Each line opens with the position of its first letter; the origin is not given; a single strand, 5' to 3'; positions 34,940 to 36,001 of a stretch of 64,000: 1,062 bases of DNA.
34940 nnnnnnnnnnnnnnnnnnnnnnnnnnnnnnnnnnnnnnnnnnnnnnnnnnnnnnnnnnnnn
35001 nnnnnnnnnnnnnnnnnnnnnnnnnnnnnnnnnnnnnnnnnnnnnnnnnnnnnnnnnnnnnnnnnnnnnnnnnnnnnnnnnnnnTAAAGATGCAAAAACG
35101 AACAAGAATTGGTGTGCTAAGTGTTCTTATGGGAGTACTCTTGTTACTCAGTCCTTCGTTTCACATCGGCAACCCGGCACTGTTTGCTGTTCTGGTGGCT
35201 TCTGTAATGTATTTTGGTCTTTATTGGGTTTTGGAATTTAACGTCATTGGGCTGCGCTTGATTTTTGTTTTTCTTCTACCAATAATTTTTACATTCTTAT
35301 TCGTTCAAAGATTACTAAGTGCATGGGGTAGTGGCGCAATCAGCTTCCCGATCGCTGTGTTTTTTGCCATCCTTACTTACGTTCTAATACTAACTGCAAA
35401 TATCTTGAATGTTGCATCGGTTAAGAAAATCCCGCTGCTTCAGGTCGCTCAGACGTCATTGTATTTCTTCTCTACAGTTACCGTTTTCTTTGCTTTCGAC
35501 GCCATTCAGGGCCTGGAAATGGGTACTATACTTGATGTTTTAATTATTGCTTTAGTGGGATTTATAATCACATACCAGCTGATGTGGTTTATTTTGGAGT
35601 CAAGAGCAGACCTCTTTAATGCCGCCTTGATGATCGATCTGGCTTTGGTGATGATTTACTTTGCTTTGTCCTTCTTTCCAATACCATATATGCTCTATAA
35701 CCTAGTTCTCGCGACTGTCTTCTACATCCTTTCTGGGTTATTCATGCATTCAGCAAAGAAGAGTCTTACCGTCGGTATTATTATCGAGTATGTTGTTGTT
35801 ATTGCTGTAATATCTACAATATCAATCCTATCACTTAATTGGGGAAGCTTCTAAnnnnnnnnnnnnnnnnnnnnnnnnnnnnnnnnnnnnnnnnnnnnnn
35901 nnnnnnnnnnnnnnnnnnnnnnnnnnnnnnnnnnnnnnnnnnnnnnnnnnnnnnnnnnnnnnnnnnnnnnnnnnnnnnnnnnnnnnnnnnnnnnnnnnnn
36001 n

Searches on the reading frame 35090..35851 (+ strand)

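Call 62: search_protein_families(library=pfam, proteins=[window:35090-35851:+], max_evalue=0.01)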
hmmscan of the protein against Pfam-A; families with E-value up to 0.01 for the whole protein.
window:35090-35851:+ (254 aa): 1 family
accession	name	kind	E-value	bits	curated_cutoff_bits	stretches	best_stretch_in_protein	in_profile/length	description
PF18900.5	DUF5656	-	0.0029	17.4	23.3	1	62-245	60-238/242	Protein of unknown function (DUF5656)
